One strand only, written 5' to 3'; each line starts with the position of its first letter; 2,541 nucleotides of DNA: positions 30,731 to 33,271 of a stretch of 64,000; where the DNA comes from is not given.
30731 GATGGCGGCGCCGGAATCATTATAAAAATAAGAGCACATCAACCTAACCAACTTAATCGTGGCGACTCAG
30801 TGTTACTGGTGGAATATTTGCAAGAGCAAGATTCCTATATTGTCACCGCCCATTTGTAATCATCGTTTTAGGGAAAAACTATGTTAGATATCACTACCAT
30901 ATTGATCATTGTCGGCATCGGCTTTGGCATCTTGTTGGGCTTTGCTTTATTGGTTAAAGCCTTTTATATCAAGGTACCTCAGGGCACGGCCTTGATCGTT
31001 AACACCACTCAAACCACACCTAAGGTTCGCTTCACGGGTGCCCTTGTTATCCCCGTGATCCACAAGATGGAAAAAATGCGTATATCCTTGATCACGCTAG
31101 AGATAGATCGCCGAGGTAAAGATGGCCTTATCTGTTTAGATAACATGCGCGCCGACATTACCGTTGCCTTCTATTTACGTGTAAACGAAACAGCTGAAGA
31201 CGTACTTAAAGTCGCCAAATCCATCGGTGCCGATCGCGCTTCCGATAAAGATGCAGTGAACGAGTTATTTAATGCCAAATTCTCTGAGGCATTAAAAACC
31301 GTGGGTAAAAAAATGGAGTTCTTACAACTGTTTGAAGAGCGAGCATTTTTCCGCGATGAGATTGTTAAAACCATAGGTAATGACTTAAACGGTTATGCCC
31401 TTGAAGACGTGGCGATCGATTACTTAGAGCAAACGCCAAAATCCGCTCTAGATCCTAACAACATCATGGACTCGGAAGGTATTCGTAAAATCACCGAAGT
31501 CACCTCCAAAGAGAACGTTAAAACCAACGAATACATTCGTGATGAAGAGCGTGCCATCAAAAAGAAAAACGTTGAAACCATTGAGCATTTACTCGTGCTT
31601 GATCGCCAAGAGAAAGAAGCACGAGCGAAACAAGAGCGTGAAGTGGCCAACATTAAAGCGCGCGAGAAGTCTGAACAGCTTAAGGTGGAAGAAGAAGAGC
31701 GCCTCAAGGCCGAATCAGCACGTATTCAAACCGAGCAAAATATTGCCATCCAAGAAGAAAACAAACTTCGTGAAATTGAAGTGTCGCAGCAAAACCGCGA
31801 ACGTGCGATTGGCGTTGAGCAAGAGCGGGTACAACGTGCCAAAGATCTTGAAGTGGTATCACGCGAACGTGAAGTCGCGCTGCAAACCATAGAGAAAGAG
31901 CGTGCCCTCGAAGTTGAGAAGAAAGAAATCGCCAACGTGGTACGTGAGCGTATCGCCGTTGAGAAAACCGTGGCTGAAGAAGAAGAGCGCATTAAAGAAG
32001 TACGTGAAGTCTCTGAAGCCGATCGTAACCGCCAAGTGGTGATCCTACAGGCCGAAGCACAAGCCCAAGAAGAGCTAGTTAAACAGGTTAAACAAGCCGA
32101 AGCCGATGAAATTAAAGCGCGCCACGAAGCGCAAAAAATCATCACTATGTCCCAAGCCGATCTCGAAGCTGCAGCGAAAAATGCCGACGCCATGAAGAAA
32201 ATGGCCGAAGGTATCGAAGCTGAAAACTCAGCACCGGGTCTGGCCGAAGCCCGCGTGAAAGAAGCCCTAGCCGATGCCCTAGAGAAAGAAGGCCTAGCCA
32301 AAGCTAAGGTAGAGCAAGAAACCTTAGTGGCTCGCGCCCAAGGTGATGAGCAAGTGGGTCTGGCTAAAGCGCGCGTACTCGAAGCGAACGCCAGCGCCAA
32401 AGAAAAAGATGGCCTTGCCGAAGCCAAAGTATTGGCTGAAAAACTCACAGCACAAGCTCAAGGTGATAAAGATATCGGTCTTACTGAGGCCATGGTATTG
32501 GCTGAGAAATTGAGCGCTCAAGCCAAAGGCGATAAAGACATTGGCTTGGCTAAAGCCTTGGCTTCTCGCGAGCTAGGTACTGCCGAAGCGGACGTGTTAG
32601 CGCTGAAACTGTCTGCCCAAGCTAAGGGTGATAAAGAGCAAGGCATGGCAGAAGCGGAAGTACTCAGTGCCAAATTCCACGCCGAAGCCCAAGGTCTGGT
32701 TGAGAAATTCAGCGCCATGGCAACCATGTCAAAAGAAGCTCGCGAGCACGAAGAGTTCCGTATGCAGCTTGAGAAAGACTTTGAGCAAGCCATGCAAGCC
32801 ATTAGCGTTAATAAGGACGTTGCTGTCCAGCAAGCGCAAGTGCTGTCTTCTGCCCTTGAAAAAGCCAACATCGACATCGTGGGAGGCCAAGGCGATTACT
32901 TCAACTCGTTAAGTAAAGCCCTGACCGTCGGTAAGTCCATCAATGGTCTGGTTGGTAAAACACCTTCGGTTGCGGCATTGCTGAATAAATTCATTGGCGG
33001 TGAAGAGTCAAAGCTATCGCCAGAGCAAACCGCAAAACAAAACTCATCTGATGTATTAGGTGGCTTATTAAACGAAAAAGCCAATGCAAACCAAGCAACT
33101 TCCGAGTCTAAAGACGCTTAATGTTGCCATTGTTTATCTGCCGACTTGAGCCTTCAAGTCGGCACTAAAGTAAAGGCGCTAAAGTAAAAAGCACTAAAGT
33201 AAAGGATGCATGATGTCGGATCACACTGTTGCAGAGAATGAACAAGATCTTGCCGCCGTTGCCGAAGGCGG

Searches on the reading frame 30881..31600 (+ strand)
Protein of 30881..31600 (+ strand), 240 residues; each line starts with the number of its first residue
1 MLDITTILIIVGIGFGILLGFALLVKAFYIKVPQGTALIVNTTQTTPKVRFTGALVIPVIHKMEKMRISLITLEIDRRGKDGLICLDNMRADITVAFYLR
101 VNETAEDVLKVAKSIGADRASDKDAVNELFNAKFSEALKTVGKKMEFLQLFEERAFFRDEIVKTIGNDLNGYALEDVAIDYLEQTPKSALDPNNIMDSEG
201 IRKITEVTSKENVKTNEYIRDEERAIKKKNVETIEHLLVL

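Call 87: search_protein_families(library=pfam, proteins=[window:30881-31600:+], max_evalue=10)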
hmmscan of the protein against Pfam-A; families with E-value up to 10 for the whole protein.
window:30881-31600:+ (240 aa): 1 family
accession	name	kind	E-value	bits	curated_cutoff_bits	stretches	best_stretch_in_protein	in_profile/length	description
PF01145.31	Band_7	-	4.5e-10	40.3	23.6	1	31-179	2-142/176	SPFH domain / Band 7 family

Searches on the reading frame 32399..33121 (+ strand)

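Call 87: search_protein_families(library=pfam, proteins=[window:32399-33121:+], max_evalue=10)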
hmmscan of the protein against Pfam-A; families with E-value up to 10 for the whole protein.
window:32399-33121:+ (240 aa): 2 families
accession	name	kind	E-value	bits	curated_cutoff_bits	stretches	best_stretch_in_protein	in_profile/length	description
PF15477.11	SMAP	-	1.2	10.4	29.5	1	102-133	32-62/75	Small acidic protein family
PF15975.10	Flot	-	4.2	7.9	27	1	73-128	2-54/124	Flotillin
